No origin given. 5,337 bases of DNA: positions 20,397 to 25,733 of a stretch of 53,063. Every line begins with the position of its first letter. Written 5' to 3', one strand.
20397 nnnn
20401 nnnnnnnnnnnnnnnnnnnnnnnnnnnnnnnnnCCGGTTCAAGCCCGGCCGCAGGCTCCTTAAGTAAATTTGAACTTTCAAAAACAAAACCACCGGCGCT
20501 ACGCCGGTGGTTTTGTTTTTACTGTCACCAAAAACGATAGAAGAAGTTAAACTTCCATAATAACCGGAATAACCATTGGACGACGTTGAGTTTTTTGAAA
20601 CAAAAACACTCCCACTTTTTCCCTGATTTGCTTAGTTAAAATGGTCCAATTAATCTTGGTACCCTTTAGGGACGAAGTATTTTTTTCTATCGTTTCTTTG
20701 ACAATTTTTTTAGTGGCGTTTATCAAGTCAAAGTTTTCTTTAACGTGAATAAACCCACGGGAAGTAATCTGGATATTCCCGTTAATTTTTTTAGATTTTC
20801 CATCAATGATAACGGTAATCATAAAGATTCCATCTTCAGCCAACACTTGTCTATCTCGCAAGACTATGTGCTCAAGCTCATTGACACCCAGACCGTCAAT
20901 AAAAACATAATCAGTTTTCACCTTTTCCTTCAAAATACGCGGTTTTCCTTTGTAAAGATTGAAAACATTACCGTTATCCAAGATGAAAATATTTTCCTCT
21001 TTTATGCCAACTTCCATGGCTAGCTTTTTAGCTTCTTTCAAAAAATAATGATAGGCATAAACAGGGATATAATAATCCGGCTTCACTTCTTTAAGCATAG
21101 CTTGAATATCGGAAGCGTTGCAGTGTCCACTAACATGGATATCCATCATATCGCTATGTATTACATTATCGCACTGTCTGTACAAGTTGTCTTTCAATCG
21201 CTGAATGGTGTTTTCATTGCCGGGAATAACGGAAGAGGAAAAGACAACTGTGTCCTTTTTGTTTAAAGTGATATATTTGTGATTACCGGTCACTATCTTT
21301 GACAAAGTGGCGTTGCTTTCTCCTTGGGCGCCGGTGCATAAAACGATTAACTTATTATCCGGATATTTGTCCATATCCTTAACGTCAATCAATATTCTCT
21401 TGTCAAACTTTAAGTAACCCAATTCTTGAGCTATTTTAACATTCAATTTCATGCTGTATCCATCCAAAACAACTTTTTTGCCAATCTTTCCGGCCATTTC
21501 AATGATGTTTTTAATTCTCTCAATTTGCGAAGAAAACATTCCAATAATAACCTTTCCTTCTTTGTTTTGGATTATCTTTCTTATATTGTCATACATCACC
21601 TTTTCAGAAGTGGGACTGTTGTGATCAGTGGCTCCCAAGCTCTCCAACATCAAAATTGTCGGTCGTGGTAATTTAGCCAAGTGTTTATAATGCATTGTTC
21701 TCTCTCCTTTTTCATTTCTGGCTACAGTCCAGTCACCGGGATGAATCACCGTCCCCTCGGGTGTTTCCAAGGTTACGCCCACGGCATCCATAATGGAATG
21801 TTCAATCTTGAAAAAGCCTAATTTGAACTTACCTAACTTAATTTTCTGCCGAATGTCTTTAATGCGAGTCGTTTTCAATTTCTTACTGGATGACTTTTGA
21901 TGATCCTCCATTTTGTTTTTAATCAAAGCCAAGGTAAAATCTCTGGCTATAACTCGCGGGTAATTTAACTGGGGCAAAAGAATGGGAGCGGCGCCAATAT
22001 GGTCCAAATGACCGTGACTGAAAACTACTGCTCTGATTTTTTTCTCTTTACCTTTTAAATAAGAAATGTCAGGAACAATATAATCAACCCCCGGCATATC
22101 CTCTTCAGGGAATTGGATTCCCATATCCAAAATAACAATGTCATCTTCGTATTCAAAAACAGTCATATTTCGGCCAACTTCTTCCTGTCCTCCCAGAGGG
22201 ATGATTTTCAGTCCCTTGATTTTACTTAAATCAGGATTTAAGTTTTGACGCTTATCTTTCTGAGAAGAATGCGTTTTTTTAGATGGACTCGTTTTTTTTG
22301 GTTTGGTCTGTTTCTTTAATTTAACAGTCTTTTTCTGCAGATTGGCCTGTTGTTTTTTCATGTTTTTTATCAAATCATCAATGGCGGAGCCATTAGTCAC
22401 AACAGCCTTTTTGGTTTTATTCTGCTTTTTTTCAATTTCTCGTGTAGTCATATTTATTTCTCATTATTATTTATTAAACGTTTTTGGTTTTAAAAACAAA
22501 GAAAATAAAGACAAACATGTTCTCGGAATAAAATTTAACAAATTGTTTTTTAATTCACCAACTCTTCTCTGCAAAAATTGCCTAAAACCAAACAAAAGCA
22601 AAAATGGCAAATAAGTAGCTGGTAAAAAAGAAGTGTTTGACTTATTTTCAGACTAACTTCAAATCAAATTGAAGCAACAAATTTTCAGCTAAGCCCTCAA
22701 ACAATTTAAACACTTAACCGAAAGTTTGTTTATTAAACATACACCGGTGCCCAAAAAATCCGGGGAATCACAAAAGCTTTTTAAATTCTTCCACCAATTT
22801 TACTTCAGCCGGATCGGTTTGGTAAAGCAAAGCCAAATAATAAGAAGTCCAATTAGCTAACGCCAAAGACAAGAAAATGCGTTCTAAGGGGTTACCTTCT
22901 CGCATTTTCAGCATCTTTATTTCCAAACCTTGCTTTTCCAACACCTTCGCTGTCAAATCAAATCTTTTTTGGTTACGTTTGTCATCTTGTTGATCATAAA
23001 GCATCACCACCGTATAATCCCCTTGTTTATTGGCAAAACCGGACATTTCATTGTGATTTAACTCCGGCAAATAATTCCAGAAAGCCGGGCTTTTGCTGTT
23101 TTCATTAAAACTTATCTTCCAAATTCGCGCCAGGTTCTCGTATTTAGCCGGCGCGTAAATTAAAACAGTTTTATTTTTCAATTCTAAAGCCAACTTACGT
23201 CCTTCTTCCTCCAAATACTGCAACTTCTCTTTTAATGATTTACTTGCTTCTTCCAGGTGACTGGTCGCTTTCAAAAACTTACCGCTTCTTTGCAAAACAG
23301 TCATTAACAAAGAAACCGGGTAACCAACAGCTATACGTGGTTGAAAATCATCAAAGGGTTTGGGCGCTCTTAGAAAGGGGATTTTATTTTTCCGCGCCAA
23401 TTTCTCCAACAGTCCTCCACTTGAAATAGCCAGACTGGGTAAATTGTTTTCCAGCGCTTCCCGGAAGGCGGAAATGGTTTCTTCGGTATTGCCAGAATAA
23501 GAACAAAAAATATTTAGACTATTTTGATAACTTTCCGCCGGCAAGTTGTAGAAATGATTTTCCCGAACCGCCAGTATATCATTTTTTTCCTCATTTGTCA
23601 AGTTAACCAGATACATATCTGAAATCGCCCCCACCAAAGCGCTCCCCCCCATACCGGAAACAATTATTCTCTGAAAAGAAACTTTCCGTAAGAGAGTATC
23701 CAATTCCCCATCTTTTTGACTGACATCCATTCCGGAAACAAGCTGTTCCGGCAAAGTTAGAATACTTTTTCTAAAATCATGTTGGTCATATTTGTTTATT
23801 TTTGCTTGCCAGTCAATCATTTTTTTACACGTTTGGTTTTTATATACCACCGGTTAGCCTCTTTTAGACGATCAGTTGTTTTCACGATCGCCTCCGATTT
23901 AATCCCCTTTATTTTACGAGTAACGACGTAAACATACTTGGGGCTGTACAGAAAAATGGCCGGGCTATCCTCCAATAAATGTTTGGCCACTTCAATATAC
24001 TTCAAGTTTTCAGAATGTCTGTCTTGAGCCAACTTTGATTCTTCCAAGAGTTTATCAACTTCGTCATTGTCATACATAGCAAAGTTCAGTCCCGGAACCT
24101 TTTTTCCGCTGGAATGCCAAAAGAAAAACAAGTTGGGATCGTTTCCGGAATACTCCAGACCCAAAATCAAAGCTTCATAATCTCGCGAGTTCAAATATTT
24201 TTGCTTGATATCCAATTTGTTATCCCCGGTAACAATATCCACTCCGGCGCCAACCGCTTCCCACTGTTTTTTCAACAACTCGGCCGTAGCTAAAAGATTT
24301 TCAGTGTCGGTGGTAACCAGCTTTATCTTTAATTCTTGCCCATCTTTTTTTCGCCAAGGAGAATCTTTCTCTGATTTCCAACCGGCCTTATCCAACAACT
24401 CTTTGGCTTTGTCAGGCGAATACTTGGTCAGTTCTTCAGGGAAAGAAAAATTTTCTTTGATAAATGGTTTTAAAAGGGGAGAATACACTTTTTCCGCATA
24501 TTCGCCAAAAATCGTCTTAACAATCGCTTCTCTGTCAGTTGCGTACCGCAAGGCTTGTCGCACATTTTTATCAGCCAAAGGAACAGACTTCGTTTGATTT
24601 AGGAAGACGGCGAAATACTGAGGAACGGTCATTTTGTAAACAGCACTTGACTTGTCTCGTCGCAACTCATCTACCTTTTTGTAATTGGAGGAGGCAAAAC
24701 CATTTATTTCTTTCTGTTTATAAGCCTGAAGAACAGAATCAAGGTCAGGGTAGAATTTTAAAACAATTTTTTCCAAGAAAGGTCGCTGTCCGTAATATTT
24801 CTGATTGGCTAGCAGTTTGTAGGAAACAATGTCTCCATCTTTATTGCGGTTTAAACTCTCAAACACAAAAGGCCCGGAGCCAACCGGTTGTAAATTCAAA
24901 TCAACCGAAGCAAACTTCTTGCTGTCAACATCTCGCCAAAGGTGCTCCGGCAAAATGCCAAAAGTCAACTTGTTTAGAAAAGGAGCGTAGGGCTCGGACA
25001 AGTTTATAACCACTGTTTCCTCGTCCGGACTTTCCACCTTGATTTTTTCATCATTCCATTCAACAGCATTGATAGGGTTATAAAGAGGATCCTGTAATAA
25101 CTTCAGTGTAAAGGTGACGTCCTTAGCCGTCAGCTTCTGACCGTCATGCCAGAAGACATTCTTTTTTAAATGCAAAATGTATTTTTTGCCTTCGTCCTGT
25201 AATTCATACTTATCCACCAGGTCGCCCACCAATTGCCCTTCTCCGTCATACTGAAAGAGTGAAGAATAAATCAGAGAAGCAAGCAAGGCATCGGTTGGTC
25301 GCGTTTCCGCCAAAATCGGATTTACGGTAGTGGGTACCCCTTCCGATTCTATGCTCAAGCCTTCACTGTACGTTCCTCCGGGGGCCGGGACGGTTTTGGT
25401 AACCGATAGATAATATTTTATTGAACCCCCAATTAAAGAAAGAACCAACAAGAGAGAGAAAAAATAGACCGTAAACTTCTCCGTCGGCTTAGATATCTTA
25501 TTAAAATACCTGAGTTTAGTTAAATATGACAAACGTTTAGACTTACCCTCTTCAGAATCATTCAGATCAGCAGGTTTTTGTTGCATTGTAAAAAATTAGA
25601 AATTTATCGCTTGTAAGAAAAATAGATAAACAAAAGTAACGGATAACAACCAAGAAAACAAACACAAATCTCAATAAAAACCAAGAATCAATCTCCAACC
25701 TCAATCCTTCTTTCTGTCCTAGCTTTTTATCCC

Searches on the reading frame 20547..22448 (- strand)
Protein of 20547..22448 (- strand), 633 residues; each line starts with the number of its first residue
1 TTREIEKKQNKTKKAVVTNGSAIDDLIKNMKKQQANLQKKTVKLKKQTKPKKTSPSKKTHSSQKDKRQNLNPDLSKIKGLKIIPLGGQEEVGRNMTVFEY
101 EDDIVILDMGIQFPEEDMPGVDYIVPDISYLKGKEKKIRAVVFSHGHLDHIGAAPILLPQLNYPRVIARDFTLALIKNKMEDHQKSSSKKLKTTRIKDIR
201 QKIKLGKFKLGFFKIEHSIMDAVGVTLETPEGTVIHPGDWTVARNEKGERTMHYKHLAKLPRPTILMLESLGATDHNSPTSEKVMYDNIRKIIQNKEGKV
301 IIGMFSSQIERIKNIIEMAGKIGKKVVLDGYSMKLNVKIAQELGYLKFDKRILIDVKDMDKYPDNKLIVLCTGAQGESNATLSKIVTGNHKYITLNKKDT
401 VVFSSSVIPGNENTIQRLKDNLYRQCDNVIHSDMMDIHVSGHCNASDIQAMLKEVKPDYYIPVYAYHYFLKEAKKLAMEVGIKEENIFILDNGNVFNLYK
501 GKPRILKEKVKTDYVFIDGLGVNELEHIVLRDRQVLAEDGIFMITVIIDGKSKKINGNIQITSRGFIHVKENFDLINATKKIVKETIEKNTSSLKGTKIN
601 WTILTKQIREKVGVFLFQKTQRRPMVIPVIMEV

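Call 15: search_protein_families(library=pfam, proteins=[window:20547-22448:-], max_evalue=0.0001)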
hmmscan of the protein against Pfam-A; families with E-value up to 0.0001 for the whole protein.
window:20547-22448:- (633 aa): 4 families
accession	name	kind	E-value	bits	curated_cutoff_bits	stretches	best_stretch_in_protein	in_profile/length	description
PF22505.1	RNase_J_b_CASP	-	4.1e-42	143.4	27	1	298-422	2-126/126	Ribonuclease J, beta-CASP domain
PF17770.6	RNase_J_C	-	5.2e-26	92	23.8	1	529-633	1-102/102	Ribonuclease J C-terminal domain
PF00753.33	Lactamase_B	-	2.7e-10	41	22.7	1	92-239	5-149/196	Metallo-beta-lactamase superfamily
PF12706.13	Lactamase_B_2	-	3.6e-08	33.7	27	1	136-248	29-151/200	Beta-lactamase superfamily domain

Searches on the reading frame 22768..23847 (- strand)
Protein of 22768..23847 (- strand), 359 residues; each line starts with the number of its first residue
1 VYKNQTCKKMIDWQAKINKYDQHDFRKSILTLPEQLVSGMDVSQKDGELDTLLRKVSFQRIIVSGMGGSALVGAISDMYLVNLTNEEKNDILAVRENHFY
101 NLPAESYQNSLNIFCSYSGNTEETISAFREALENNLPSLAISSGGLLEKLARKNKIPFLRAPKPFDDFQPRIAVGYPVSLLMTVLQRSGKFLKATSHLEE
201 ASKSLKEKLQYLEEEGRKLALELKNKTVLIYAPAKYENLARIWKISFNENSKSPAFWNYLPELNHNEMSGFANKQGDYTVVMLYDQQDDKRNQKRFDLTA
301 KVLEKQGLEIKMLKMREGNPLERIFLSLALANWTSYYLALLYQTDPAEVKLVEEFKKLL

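Call 15: search_protein_families(library=pfam, proteins=[window:22768-23847:-], max_evalue=0.0001)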
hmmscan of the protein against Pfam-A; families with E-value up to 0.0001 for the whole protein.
window:22768-23847:- (359 aa): 1 family
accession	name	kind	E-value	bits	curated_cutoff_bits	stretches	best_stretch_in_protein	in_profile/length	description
PF10432.14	bact-PGI_C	-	1.7e-41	142.1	24.5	1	214-358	3-150/151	Bacterial phospho-glucose isomerase C-terminal SIS domain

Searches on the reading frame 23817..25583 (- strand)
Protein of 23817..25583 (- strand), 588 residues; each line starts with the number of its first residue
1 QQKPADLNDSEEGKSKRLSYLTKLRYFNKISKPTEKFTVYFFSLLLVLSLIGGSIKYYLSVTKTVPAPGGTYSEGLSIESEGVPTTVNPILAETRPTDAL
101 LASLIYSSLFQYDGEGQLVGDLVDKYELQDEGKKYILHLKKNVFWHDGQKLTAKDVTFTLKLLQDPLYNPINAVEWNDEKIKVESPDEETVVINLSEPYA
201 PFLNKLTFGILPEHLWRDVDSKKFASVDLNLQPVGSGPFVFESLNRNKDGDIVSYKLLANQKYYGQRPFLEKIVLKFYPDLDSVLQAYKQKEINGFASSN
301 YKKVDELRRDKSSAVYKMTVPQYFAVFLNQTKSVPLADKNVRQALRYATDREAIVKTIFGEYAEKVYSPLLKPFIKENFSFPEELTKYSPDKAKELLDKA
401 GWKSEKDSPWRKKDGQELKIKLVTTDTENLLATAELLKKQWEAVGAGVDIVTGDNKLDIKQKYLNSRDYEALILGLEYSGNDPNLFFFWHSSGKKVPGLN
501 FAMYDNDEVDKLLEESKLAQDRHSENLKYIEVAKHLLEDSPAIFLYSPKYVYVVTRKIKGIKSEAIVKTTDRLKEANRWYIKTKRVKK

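Call 16: search_protein_families(library=pfam, proteins=[window:23817-25583:-], max_evalue=0.0001)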
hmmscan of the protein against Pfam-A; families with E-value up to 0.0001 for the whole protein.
window:23817-25583:- (588 aa): 1 family
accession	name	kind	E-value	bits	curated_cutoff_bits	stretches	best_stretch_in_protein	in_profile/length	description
PF00496.27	SBP_bac_5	-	3.8e-70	237.3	32.4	1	118-494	2-364/368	Bacterial extracellular solute-binding proteins, family 5 Middle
